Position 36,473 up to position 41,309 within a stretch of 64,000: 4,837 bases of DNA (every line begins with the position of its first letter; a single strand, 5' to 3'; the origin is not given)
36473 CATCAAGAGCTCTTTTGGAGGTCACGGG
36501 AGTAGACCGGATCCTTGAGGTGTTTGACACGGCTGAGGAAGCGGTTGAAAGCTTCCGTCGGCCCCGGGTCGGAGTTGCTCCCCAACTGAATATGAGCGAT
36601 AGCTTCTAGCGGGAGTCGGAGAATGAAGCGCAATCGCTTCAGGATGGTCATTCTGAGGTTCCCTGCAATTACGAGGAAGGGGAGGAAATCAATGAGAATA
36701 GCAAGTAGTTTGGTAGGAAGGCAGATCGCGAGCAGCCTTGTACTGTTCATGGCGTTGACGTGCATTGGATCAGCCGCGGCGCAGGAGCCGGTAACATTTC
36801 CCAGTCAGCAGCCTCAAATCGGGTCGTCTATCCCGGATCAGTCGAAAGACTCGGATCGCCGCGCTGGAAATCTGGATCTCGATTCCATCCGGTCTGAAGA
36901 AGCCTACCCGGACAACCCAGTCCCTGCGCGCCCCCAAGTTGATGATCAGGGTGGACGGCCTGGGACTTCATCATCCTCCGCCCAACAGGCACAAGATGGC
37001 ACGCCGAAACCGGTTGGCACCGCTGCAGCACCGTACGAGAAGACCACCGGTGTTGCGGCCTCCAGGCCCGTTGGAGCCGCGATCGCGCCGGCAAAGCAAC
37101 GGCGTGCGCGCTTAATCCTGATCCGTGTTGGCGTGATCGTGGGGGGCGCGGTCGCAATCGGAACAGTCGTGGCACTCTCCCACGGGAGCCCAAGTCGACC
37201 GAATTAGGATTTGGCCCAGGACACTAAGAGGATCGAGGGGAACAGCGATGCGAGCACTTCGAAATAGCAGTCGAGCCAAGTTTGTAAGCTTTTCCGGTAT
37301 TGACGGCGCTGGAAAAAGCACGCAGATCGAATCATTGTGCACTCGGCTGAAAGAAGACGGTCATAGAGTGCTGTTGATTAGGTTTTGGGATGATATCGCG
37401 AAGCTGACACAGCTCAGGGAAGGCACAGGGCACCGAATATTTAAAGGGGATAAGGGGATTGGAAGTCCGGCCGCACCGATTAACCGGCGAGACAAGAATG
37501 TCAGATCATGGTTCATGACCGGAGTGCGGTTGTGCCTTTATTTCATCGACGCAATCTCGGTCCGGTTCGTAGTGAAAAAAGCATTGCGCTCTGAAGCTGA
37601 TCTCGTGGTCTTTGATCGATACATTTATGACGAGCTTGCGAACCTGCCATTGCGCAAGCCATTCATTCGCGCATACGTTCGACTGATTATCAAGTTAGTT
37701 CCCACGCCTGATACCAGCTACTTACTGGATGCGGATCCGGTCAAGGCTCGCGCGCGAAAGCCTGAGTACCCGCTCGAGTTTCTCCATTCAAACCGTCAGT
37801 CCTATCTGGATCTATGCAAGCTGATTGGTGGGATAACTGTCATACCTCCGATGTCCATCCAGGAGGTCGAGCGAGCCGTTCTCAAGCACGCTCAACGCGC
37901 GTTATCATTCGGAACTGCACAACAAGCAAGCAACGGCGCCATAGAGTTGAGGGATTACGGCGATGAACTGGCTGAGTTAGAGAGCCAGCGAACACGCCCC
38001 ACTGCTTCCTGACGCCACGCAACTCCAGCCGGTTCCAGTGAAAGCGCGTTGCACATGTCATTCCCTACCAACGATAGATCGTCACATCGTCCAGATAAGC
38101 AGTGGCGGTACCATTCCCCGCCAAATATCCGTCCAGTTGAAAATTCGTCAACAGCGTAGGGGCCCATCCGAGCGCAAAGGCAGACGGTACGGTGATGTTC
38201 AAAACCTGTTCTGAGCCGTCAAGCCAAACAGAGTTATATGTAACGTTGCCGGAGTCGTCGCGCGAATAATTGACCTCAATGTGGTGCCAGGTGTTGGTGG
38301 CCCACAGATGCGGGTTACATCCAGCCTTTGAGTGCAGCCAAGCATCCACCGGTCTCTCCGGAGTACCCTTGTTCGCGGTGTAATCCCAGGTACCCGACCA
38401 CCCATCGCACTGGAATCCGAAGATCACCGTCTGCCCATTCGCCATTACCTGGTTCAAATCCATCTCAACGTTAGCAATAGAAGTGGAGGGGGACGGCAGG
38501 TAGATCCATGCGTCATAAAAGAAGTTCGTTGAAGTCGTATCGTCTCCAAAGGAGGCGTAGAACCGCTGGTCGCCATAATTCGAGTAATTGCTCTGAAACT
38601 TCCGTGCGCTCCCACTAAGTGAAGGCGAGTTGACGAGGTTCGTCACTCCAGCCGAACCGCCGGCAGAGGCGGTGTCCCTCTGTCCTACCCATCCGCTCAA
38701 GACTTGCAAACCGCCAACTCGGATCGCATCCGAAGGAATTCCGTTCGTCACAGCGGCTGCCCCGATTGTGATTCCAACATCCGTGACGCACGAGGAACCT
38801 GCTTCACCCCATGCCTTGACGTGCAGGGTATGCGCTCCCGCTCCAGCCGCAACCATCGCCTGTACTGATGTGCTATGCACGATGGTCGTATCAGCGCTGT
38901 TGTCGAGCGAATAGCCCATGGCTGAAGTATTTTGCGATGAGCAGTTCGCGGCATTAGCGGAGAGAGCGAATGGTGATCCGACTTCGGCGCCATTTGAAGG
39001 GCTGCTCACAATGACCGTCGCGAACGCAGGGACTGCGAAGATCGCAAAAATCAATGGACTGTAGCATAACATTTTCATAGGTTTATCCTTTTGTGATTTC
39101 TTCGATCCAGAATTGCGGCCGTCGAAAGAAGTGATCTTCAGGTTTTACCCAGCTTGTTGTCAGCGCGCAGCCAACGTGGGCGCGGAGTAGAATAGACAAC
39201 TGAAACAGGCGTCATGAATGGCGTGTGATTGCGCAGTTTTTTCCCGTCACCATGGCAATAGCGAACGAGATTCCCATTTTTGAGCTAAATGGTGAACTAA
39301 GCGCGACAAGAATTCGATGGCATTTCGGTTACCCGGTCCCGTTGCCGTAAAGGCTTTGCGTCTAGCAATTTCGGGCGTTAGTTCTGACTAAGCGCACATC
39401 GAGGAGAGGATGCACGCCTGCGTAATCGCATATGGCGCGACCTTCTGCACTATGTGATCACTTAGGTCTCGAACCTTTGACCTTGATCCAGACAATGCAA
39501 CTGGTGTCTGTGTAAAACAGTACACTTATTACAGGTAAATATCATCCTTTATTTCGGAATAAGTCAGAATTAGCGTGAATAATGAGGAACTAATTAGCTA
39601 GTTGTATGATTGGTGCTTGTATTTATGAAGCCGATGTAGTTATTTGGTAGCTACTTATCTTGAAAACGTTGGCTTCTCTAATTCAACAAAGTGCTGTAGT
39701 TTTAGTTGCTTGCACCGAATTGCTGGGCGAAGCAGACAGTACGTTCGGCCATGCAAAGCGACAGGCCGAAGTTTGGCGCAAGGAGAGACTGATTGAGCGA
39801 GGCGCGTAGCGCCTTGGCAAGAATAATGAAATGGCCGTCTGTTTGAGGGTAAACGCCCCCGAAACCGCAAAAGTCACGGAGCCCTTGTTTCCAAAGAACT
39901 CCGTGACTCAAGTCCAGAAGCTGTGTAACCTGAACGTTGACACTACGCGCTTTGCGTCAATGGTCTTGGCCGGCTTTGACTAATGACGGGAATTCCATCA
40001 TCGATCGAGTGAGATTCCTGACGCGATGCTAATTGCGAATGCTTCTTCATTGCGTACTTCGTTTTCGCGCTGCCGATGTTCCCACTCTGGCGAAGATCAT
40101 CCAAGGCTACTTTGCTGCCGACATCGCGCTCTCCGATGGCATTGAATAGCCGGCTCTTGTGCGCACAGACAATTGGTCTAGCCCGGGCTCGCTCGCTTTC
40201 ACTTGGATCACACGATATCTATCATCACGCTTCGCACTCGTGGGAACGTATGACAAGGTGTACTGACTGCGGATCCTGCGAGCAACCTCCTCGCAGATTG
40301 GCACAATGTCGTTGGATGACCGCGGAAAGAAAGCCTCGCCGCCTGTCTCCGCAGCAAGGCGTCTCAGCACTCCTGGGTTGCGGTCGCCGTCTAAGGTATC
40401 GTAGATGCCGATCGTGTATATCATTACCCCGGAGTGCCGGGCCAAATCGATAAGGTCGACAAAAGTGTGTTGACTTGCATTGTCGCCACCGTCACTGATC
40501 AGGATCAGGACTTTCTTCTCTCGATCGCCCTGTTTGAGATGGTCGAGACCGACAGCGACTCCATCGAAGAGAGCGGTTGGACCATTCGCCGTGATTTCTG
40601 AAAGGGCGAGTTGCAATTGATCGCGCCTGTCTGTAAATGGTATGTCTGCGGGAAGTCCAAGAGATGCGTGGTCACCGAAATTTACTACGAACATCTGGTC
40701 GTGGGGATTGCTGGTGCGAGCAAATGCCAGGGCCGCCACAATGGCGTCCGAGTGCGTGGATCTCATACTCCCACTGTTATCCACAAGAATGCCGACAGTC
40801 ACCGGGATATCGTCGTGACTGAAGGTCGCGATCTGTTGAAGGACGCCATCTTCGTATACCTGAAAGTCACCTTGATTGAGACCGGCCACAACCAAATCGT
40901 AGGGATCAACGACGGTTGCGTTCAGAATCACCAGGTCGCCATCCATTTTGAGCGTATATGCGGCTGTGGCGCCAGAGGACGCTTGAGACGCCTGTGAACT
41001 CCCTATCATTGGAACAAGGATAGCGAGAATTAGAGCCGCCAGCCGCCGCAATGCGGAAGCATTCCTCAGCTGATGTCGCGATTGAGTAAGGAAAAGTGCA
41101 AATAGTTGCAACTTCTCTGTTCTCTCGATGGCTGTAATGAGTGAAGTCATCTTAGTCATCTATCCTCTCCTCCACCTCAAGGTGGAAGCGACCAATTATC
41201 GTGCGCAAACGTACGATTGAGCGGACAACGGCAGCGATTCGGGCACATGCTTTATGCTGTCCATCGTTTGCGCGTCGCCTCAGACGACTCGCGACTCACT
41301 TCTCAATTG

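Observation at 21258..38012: Candidate novel synthase-dependent exopolysaccharide/glycoconjugate export locus (Pel/Bcs/Pga-like parts, atypical composition)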

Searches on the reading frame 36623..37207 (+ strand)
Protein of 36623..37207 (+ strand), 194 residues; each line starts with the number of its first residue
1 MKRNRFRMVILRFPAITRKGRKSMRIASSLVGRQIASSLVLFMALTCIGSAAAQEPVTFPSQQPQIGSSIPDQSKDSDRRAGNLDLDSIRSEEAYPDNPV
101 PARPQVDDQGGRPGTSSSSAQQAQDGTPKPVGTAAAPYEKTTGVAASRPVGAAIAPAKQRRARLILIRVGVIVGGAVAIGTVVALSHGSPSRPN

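Call 4: search_protein_families(library=pfam, proteins=[window:36623-37207:+], max_evalue=0.01)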
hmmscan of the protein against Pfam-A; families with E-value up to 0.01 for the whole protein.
window:36623-37207:+ (194 aa): 0 families

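Call 17: search_protein_families(library=ncbifam, proteins=[window:36623-37207:+], max_evalue=0.01)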
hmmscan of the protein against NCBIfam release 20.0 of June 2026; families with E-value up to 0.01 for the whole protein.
window:36623-37207:+ (194 aa): 0 families
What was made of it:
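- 36623..37207 (+): 194-aa protein with N- and C-terminal hydrophobic segments and a Ser/Pro/Ala/Gln-rich middle. Function unknown. No family hit (calls 4, 17).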

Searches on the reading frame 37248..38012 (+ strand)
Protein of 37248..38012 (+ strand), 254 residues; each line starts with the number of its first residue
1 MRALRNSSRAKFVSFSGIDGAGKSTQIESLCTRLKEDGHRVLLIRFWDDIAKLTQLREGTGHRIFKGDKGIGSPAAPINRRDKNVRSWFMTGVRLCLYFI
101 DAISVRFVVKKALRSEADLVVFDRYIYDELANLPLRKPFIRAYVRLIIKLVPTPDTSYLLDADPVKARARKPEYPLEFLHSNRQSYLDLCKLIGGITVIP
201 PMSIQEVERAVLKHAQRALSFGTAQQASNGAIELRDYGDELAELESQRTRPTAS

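Call 4: search_protein_families(library=pfam, proteins=[window:37248-38012:+], max_evalue=0.01)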
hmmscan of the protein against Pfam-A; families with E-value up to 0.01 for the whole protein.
window:37248-38012:+ (254 aa): 3 families
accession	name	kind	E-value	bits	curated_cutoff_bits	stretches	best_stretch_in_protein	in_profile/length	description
PF02223.23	Thymidylate_kin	-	2.1e-09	37.7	27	1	16-43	2-29/185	Thymidylate kinase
PF03308.22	MeaB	-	3.9e-06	26.5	23.1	1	3-44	26-67/273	Methylmalonyl Co-A mutase-associated GTPase MeaB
PF20720.3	nSTAND3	-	0.0023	18.1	27.2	1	3-74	10-78/155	Novel STAND NTPase 3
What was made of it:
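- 37248..38012 (+): P-loop NTPase or kinase-like protein, 254 aa. It resembles dTMP kinase only around the P-loop. This is the last conserved gene of the acidobacterial block. Thymidylate_kin 2.1e-9, residues 16-43 only (call 4).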

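Call 17: search_protein_families(library=ncbifam, proteins=[window:37248-38012:+], max_evalue=0.01)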
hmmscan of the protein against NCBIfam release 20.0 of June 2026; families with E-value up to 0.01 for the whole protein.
window:37248-38012:+ (254 aa): 5 families
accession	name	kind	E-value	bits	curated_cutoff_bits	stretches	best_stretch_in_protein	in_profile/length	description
TIGR00041.1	DTMP_kinase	equivalog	7.6e-11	42.1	83.25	1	9-44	3-38/196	dTMP kinase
NF005923.0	PRK07933.1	equivalog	1.5e-05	24.5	193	1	12-46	2-36/213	dTMP kinase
TIGR00750.1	lao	equivalog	2.2e-05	23.7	240.75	1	5-44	29-68/300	methylmalonyl Co-A mutase-associated GTPase MeaB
NF006958.0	PRK09435.1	equivalog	3.5e-05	23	329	1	4-42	51-89/333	methylmalonyl Co-A mutase-associated GTPase MeaB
NF010423.0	PRK13849.1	equivalog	0.0067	15.8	313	0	12-58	6-49/231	conjugal transfer ATPase VirC1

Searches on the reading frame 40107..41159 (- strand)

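Call 4: search_protein_families(library=pfam, proteins=[window:40107-41159:-], max_evalue=0.01)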
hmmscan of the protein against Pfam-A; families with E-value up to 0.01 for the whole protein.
window:40107-41159:- (350 aa): 4 families
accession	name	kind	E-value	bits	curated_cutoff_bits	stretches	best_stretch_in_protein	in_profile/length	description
PF13519.12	VWA_2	-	1e-12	49.1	27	1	124-224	3-106/107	von Willebrand factor type A domain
PF00092.34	VWA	-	3.8e-12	47.2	23.8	1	124-283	4-166/174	von Willebrand factor type A domain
PF13768.12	VWA_3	-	9.6e-08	32.7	27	1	122-276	3-153/155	von Willebrand factor type A domain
PF01882.25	DUF58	-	0.0046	16.6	23.4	1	124-227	40-146/216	Protein of unknown function DUF58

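Call 17: search_protein_families(library=ncbifam, proteins=[window:40107-41159:-], max_evalue=0.01)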
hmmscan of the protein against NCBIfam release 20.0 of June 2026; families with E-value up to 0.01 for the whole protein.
window:40107-41159:- (350 aa): 4 families
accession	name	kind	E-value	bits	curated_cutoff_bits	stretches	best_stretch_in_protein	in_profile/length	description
TIGR03436.1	acidobact_VWFA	subfamily_domain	3e-57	194.6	81.25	1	69-338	2-321/324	VWA domain-containing protein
TIGR02442.1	Cob-chelat-sub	hypoth_equivalog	6.9e-07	28.1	779.45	1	121-276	474-637/641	putative cobaltochelatase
NF047508.1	VWA_BatA_Lepto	exception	1.8e-06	27.2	380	1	188-292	164-269/315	VWA domain-containing protein BatA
TIGR03788.1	marine_srt_targ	equivalog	0.00061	18.3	551.65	1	124-252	276-405/629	marine proteobacterial sortase target protein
